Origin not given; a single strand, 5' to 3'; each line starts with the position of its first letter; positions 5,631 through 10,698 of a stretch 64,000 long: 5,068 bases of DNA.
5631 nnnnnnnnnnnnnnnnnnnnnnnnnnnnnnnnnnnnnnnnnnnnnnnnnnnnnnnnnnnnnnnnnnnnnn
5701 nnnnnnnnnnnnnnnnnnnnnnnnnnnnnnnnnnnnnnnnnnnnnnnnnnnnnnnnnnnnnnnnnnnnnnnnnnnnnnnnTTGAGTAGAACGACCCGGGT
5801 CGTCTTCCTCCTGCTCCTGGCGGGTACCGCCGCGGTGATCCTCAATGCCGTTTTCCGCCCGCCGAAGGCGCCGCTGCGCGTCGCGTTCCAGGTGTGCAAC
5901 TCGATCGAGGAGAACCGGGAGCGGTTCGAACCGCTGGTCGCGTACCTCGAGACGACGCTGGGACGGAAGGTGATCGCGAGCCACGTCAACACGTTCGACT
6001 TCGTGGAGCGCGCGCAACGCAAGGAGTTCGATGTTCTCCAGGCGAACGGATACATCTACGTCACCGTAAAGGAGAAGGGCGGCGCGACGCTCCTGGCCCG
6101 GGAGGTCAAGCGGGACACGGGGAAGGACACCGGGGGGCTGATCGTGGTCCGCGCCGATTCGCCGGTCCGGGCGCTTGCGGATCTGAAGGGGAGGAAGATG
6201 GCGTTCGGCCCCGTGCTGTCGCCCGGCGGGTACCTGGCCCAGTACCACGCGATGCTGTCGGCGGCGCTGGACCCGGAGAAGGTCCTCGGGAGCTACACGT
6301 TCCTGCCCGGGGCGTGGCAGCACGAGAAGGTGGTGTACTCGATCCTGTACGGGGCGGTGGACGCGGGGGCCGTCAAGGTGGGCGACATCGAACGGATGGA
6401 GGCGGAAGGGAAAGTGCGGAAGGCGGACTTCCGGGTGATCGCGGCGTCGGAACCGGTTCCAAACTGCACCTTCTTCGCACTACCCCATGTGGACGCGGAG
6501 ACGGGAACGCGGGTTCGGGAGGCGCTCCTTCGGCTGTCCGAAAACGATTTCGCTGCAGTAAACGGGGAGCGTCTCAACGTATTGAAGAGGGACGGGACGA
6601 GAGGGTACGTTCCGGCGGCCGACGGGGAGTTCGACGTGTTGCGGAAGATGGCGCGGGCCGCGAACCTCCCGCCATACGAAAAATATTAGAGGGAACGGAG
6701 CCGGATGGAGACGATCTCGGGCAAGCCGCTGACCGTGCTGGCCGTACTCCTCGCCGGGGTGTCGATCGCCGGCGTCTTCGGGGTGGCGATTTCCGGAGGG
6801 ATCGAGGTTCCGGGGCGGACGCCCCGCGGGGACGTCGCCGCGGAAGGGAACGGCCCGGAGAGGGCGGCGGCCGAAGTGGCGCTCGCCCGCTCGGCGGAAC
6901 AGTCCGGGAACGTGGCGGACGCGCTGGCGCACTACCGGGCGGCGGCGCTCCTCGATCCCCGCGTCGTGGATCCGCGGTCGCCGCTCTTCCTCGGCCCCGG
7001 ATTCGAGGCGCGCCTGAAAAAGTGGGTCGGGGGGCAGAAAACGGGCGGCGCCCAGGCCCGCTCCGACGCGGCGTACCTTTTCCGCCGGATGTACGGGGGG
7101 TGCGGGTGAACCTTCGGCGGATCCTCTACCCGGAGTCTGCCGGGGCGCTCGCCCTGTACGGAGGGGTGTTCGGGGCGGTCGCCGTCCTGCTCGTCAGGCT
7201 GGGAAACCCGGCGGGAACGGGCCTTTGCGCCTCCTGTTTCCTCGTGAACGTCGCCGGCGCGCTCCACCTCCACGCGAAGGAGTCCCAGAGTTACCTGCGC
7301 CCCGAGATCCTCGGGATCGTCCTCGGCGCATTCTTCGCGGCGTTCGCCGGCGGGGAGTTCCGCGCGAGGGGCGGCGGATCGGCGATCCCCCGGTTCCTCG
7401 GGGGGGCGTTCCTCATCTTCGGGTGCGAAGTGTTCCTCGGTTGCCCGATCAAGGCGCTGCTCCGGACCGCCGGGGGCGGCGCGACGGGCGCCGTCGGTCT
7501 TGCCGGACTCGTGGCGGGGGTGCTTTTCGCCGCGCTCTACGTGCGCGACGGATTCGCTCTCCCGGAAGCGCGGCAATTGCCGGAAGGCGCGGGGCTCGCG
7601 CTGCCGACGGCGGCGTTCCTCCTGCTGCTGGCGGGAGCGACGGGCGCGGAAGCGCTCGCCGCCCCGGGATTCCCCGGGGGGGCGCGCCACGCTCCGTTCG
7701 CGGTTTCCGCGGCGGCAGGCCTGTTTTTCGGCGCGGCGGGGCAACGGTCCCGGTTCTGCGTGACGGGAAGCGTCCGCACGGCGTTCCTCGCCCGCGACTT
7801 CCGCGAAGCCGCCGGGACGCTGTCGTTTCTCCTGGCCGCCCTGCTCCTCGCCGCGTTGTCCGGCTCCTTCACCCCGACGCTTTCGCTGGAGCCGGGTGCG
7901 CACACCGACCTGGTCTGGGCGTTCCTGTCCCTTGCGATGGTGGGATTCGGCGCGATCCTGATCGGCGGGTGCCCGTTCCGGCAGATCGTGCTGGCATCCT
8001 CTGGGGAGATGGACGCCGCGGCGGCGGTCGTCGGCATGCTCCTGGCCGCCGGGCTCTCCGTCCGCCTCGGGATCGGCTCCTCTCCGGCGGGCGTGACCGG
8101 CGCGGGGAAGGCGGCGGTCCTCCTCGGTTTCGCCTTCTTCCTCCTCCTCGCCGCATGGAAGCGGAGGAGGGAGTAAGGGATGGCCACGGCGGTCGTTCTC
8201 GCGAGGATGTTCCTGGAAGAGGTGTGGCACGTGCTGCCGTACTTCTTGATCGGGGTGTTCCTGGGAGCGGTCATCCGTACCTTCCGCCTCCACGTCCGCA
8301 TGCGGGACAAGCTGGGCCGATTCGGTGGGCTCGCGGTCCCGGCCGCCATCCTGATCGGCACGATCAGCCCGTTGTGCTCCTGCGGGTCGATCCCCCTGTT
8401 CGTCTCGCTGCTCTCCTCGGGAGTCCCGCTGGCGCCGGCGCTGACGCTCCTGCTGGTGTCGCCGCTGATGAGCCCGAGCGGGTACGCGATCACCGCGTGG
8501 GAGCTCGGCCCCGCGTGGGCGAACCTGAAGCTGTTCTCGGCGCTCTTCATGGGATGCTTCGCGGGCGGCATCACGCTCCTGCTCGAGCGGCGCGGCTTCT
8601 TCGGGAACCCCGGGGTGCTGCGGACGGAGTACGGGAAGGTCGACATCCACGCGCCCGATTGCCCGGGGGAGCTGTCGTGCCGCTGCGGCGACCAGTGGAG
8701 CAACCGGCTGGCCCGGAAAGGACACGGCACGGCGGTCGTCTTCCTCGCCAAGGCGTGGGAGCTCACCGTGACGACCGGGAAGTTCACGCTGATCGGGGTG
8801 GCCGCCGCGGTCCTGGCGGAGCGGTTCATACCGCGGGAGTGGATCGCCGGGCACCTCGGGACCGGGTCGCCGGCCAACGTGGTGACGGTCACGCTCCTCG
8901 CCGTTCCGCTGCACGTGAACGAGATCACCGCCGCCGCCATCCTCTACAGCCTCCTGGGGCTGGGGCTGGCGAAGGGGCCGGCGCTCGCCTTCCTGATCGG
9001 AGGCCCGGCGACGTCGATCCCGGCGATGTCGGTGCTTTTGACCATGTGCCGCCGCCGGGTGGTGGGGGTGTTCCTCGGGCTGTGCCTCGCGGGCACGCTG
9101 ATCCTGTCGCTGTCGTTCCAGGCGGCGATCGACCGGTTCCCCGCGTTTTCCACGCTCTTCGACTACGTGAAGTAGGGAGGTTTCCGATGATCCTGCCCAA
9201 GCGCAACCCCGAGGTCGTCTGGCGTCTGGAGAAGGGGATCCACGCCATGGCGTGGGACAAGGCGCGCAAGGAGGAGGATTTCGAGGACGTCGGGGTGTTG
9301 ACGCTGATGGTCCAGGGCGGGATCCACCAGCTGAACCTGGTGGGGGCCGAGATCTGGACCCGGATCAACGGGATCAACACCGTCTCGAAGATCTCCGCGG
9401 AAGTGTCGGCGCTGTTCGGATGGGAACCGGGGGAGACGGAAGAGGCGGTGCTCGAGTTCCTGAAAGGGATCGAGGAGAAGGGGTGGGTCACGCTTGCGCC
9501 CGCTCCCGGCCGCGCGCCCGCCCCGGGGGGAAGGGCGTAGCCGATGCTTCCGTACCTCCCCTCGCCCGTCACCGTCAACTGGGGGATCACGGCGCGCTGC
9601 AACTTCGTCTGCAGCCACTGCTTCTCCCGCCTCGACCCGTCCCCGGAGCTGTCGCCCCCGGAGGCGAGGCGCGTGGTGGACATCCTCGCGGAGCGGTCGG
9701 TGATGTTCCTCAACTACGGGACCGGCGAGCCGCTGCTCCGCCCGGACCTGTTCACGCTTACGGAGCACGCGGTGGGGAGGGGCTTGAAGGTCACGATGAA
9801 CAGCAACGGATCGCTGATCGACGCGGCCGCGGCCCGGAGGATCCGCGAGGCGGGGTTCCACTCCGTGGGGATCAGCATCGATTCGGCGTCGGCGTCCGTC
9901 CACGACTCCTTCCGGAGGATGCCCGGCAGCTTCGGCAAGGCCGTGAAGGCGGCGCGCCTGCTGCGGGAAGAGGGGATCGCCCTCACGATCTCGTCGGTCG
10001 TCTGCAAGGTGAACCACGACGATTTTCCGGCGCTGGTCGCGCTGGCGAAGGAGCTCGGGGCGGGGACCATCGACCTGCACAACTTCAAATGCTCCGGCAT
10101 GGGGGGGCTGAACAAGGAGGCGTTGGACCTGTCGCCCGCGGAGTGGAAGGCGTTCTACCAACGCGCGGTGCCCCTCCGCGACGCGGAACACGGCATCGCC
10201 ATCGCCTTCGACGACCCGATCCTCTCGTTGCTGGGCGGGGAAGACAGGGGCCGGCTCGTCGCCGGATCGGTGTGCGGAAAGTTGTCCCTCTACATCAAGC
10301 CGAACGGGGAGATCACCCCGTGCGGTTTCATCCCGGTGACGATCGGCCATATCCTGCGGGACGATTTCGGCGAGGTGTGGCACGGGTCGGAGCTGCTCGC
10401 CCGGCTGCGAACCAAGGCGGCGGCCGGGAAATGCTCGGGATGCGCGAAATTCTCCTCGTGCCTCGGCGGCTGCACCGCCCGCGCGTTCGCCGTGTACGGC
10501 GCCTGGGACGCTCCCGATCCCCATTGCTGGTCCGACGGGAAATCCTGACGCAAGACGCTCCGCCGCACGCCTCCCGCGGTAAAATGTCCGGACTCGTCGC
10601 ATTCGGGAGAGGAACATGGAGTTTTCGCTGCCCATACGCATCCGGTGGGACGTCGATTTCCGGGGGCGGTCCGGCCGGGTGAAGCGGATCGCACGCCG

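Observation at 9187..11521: Three-gene cluster that looks like peptide-maturation (RiPP-type) machinery but has no visible precursor peptide: a PqqD-like recognition protein, a radical SAM/SPASM enzyme and a pseudo-radical-SAM/SPASM protein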

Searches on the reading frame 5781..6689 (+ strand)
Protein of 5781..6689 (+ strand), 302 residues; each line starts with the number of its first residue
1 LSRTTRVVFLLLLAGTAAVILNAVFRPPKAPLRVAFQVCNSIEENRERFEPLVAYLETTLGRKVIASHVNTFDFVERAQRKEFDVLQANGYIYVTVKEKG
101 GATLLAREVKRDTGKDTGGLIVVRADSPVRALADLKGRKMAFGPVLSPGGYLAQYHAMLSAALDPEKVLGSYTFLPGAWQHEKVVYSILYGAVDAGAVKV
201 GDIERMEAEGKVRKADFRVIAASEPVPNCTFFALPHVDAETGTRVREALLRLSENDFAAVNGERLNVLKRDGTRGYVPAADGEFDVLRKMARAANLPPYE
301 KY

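Call 3: search_protein_families(library=ncbifam, proteins=[window:5781-6689:+], max_evalue=0.01)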
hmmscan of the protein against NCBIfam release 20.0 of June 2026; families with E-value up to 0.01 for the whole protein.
window:5781-6689:+ (302 aa): 7 families
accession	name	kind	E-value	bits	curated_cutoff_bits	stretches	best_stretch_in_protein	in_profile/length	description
TIGR03431.1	PhnD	equivalog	4.4e-27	95.2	261.1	1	12-294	8-286/288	phosphonate ABC transporter substrate-binding protein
TIGR01098.1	3A0109s03R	subfamily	1.1e-25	90.6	112.05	1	29-251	30-252/253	phosphate/phosphite/phosphonate ABC transporter substrate-binding protein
TIGR04553.1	ABC_peri_selen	hypoth_equivalog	2e-17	63.4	250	1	44-295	14-263/266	putative selenate ABC transporter substrate-binding protein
NF040750.1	tetrathio_HK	equivalog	5.3e-13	48.3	750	1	103-255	83-242/555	tetrathionate respiration histidine kinase TtrS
NF049985.1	SBP_like_Rv1680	exception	1.6e-05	24.7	400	1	92-277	63-245/268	Rv1680 family SBP-like protein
TIGR02122.1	TRAP_TAXI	subfamily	0.00025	20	84.35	1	121-167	125-170/320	TAXI family TRAP transporter solute-binding subunit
NF008588.0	PRK11553.1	subfamily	0.0016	17.5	299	1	99-143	93-135/319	aliphatic sulfonate ABC transporter substrate-binding protein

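Call 4: search_protein_families(library=pfam, proteins=[window:5781-6689:+], max_evalue=0.01)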
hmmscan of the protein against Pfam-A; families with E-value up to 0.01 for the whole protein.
window:5781-6689:+ (302 aa): 1 family
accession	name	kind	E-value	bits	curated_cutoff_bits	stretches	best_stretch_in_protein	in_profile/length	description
PF12974.12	Phosphonate-bd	-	2.4e-49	168.4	27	1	43-282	10-240/242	ABC transporter, phosphonate, periplasmic substrate-binding protein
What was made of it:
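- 5781..6689 (+): PhnD-like periplasmic binding protein, a conserved partner. Matches PF12974 at 168 bits (call 4).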

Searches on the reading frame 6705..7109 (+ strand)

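Call 3: search_protein_families(library=ncbifam, proteins=[window:6705-7109:+], max_evalue=0.01)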
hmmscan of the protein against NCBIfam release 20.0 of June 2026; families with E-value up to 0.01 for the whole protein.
window:6705-7109:+ (134 aa): 0 families

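Call 4: search_protein_families(library=pfam, proteins=[window:6705-7109:+], max_evalue=0.01)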
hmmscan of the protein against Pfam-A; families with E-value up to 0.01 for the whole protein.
window:6705-7109:+ (134 aa): 2 families
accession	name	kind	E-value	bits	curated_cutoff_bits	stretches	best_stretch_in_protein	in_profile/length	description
PF07719.23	TPR_2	-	0.00055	20.3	27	1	58-86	5-33/34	Tetratricopeptide repeat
PF13432.12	TPR_16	-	0.0087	16.9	32.7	1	46-81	23-58/65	Tetratricopeptide repeat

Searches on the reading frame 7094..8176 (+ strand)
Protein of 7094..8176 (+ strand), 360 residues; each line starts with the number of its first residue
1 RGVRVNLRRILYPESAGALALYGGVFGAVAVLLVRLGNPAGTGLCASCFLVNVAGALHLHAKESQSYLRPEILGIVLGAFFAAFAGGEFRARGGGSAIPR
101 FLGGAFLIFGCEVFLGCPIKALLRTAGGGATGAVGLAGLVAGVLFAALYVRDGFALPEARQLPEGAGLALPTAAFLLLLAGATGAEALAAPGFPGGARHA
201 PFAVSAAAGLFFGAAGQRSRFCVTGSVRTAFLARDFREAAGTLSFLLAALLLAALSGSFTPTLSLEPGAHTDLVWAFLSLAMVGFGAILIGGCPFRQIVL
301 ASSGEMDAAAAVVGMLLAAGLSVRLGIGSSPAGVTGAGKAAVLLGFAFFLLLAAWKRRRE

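Call 18: search_protein_families(library=pfam, proteins=[window:7094-8176:+], max_evalue=0.001)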
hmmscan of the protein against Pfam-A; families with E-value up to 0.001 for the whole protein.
window:7094-8176:+ (360 aa): 1 family
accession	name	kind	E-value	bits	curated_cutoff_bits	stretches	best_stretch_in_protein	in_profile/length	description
PF04143.19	Sulf_transp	-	2.5e-08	34.3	27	1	218-321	1-102/310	Sulphur transport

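Call 32: search_protein_families(library=ncbifam, proteins=[window:7094-8176:+], max_evalue=0.001)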
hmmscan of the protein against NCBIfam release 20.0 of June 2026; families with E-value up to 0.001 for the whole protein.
window:7094-8176:+ (360 aa): 3 families
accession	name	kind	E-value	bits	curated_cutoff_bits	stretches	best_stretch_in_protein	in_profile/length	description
TIGR04112.1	seleno_YedE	equivalog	9.1e-91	304.5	200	1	20-352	3-335/337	YedE family putative selenium transporter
NF041049.1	thio_trans_TsuA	exception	2.3e-07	30.2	645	1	72-150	254-335/348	thiosulfate utilization transporter TsuA/YeeE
NF052577.1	ThSTportTsuASprch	equivalog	3.4e-05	23.4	400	0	62-145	235-316/330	thiosulfate transporter TsuA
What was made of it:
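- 7106..8176 (+): YedE-family putative selenium/sulfur transporter, a conserved partner. Scores 304.5 bits on TIGR04112, above the cut-off of 200 (call 32).
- On YedE family putative selenium transporter (for 7106-8176): 304.5 bits (call 32)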

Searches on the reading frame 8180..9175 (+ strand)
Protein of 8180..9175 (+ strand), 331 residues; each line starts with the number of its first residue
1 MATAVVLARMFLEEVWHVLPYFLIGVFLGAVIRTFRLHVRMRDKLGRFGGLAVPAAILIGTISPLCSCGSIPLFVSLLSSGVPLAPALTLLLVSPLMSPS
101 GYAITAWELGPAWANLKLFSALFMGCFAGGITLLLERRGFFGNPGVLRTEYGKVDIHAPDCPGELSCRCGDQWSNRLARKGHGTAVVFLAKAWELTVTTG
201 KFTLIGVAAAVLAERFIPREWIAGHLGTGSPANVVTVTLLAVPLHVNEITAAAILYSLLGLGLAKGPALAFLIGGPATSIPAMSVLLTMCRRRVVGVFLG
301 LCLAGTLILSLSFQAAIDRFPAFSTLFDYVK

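Call 3: search_protein_families(library=ncbifam, proteins=[window:8180-9175:+], max_evalue=0.01)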
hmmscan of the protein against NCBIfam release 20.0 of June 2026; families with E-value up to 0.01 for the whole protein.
window:8180-9175:+ (331 aa): 2 families
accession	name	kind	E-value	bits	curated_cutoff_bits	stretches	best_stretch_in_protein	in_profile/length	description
NF033936.1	CuZnOut_SO0444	equivalog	3.4e-24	85.6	300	1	18-320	8-316/351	SO_0444 family Cu/Zn efflux transporter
NF040736.1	efflux_SaoE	equivalog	8e-17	61.5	325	1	15-308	20-289/352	efflux transporter SaoE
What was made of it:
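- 8180..9175 (+): ArsP_1 permease with a CSCG motif. Nearest NCBIfam is the SO_0444 Cu/Zn efflux family at 85.6 bits, below the cut-off of 300 (call 3).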

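Call 4: search_protein_families(library=pfam, proteins=[window:8180-9175:+], max_evalue=0.01)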
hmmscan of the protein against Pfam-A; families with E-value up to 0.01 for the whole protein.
window:8180-9175:+ (331 aa): 1 family
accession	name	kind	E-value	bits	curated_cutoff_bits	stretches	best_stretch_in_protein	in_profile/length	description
PF03773.19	ArsP_1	-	2.4e-37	129.1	32.3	1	10-311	8-290/294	Predicted permease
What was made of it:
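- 8180..9175 (+): Matches PF03773 at 129 bits (call 4).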

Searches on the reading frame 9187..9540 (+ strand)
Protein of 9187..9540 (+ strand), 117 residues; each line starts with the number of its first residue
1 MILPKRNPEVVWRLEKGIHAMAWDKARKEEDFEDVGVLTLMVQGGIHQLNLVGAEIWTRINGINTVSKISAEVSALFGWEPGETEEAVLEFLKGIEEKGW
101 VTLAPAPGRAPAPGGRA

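Call 3: search_protein_families(library=ncbifam, proteins=[window:9187-9540:+], max_evalue=0.01)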
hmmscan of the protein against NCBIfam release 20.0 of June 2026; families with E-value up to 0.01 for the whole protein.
window:9187-9540:+ (117 aa): 5 families
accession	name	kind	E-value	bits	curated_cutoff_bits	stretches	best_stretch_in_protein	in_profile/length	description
TIGR04302.1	geo_PqqD_fam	equivalog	3.8e-13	49.7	100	1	6-102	6-101/102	GeoRSP system PqqD family peptide chaperone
TIGR03859.1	PQQ_PqqD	equivalog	1.5e-07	31.2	46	1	39-101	19-80/81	pyrroloquinoline quinone biosynthesis peptide chaperone PqqD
TIGR04248.1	SCM_PqqD_rel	equivalog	1.8e-07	31.2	100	1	29-101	9-81/84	SynChlorMet cassette protein ScmD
NF002535.0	PRK02079.1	equivalog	1.3e-06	28.1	101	1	39-103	28-91/92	pyrroloquinoline quinone biosynthesis peptide chaperone PqqD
NF033536.1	lasso_PqqD_Bac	exception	8.3e-05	22.7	80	1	37-101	22-86/88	lasso peptide biosynthesis PqqD family chaperone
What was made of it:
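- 9187..9540 (+): PqqD-family recognition protein (RRE) of the GeoRSP type. Best NCBIfam hit is TIGR04302 at 49.7 bits, below the cut-off of 100 (call 3).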

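Call 4: search_protein_families(library=pfam, proteins=[window:9187-9540:+], max_evalue=0.01)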
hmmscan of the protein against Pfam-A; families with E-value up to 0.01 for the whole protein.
window:9187-9540:+ (117 aa): 1 family
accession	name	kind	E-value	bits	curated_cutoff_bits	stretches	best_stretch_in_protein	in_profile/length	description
PF05402.18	PqqD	-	4e-10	40.3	23.4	1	43-101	9-67/67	Coenzyme PQQ synthesis protein D (PqqD)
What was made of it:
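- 9187..9540 (+): Matches PF05402 at 40.3 bits (call 4).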

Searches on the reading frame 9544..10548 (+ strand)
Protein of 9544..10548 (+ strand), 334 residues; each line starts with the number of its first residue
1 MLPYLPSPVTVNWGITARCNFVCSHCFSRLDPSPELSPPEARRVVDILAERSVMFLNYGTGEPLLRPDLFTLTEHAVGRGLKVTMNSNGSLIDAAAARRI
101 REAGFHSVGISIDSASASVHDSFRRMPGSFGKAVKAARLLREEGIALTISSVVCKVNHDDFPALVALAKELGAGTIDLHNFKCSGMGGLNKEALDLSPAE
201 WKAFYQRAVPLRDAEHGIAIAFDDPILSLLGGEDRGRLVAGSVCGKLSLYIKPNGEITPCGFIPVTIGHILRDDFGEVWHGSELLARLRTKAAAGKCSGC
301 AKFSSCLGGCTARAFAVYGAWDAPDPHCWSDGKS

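Call 3: search_protein_families(library=ncbifam, proteins=[window:9544-10548:+], max_evalue=0.01)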
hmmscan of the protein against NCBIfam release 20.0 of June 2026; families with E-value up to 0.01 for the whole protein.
window:9544-10548:+ (334 aa): 66 families (the best 25 are shown)
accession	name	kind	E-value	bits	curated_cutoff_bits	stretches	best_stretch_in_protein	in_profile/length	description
TIGR04303.1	GeoRSP_rSAM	equivalog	1.5e-123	412.6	400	1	6-329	2-325/325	GeoRSP system radical SAM/SPASM protein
TIGR04545.1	rSAM_ahbD_hemeb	equivalog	9.1e-55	186.4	500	2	11-202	2-195/339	heme b synthase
TIGR04055.1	rSAM_NirJ2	equivalog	3.2e-53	181.4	500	1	11-328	2-322/326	putative heme d1 biosynthesis radical SAM protein NirJ2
TIGR03962.1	mycofact_rSAM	equivalog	1.1e-52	179.3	265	1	5-329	8-332/339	mycofactocin radical SAM maturase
TIGR04053.2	TIGR04053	equivalog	8.6e-48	163.4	395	2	7-201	6-203/366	TIGR04053 family radical SAM/SPASM domain-containing protein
TIGR04051.1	rSAM_NirJ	equivalog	1e-46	159.6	515.45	2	11-192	4-187/354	heme d1 biosynthesis radical SAM protein NirJ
TIGR04546.1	rSAM_ahbC_deAc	equivalog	1.4e-40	139.3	650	2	8-188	39-220/390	12,18-didecarboxysiroheme deacetylase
TIGR04347.1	pseudo_SAM_Halo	equivalog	2.5e-36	125.8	525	2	8-207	38-237/390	TIGR04347 family pseudo-SAM/SPASM protein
TIGR04054.1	rSAM_NirJ1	equivalog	2.5e-35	121.8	650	2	10-188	37-217/387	putative heme d1 biosynthesis radical SAM protein NirJ1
TIGR04250.1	SCM_rSAM_ScmE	equivalog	2e-32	112.5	400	2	7-212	1-210/358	SynChlorMet cassette radical SAM/SPASM protein ScmE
TIGR02109.1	PQQ_syn_pqqE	equivalog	6.9e-32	110.8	381.35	1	6-329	4-331/358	pyrroloquinoline quinone biosynthesis protein PqqE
TIGR04340.1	rSAM_ACGX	hypoth_equivalog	4.5e-31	108.3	400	1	11-330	5-339/341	radical SAM/SPASM domain protein, ACGX system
NF045574.1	sacti_mat_StsB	exception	7e-28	97.7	625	1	9-316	96-401/466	StsB family radical SAM/SPASM domain sactipeptide maturase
TIGR04251.1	SCM_rSAM_ScmF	equivalog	2.7e-26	92.8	400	1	13-324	8-335/353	SynChlorMet cassette radical SAM/SPASM protein ScmF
TIGR04133.1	rSAM_w_lipo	hypoth_equivalog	5.7e-24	84.7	425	1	11-309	26-330/350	TIGR04133 family radical SAM/SPASM protein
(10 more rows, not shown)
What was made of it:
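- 9544..10548 (+): Active radical SAM/SPASM enzyme (GeoRSP_rSAM). Scores 412.6 bits on TIGR04303, above the cut-off of 400 (call 3).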

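Call 4: search_protein_families(library=pfam, proteins=[window:9544-10548:+], max_evalue=0.01)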
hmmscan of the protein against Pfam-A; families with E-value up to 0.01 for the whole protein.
window:9544-10548:+ (334 aa): 2 families
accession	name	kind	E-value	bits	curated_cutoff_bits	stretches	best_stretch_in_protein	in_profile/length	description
PF04055.27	Radical_SAM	-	7.3e-23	82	29.5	1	15-167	3-165/166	Radical SAM superfamily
PF13186.11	SPASM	-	1.8e-08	35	21.5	1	245-300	4-66/67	Iron-sulfur cluster-binding domain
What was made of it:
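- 9544..10548 (+): Matches PF04055 and PF13186 (call 4).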

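Call 39: find_related_loci(query=A4, collection=metagenome_contigs, flank=10000)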
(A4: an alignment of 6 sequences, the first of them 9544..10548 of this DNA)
Query A4 (334 aa) in metagenome_contigs; peptide patterns used: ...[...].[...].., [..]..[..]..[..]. (x = any residue, [..] = any of these).
600 stretches matched a pattern (row limit reached: there are more); 331 encode a relative of the query (tblastn E <= 1e-3); the best 80 are kept; 80 distinct loci.
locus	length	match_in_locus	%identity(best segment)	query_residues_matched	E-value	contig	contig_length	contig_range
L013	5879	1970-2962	84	1-331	0e+0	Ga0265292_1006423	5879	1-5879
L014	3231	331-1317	84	1-329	0e+0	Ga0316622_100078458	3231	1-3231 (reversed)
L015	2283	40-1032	82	1-331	0e+0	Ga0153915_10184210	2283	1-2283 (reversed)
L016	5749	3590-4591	87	1-333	0e+0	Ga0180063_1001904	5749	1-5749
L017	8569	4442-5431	82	1-330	0e+0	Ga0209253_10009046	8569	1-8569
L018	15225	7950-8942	84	1-331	0e+0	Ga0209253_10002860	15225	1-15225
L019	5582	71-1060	85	1-330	0e+0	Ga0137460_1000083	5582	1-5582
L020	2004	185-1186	84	1-333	0e+0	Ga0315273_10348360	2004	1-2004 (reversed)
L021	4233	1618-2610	85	1-331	0e+0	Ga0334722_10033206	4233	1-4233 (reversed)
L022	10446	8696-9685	82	2-331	0e+0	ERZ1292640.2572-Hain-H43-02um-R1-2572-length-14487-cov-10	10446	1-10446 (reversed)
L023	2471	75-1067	83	1-331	0e+0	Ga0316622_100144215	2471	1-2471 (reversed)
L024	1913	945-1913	80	1-323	0e+0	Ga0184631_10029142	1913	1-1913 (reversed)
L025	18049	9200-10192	79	2-331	3e-173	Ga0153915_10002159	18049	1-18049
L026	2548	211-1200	80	2-330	0e+0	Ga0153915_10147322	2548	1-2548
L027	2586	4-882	80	40-331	2e-155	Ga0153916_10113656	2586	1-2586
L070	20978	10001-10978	53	5-330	8e-115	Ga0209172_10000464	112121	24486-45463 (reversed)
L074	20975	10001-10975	54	5-329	1e-114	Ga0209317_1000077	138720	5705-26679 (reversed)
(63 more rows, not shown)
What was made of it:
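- Tried and rejected: I replaced it with a radical SAM enzyme alignment (call 39).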

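Call 75: search_protein_families(library=ncbifam, proteins=[L070:11008-11889:+, L074:11051-11914:+], max_evalue=1e-20)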
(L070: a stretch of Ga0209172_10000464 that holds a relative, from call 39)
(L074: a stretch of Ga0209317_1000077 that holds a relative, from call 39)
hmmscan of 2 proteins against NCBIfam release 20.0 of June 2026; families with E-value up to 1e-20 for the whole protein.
L070:11008-11889:+ (293 aa): 1 family
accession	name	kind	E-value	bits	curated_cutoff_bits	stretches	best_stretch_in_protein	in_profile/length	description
TIGR04304.1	GeoRSP_SPASM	equivalog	3.7e-111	370.9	300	1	2-293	1-293/293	GeoRSP system SPASM domain protein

L074:11051-11914:+ (287 aa): 1 family
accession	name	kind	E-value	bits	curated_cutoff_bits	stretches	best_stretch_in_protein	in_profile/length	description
TIGR04304.1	GeoRSP_SPASM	equivalog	2e-105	352.1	300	1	2-286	1-292/293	GeoRSP system SPASM domain protein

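Call 78: search_solved_structures(query=window:9544-10548:+, max_evalue=0.00001)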
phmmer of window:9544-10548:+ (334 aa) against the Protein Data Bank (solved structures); distinct sequences matched with E-value up to 0.00001: 13.
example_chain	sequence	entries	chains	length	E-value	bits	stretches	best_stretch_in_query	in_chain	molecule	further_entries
6c8v_A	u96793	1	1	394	2.6e-18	69.5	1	4-328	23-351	Coenzyme PQQ synthesis protein E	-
7vob_C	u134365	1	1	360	3.2e-15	59.3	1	19-179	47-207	Cytosylglucuronate decarboxylase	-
7voc_C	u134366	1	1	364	3.3e-15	59.3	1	19-179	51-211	Cytosylglucuronate decarboxylase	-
6efn_A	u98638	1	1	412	1.6e-14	57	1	4-303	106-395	Sporulation killing factor maturation protein SkfB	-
6q2p_A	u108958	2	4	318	3.3e-07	33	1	7-160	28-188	Radical S-adenosyl methionine domain-containing protein 2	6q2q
5vsl_A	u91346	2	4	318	3.5e-07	32.9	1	7-160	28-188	Radical S-adenosyl methionine domain-containing protein 2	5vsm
5v1q_A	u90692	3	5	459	1.2e-06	31.1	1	18-312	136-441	Radical SAM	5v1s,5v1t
9dfu_A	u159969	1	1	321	2.4e-06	30.1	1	8-160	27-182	Radical SAM core domain-containing protein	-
9dfn_A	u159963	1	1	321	3.3e-06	29.7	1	8-160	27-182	Radical SAM core domain-containing protein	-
6b4c_A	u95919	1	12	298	4.5e-06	29.2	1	8-158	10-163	Viperin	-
9dfw_A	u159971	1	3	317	4.9e-06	29.1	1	8-158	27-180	Radical SAM core domain-containing protein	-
9dgw_A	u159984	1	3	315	4.9e-06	29.1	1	8-158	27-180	Radical SAM core domain-containing protein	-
7n7i_A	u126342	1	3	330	5.8e-06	28.9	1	8-158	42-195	Viperin-like enzyme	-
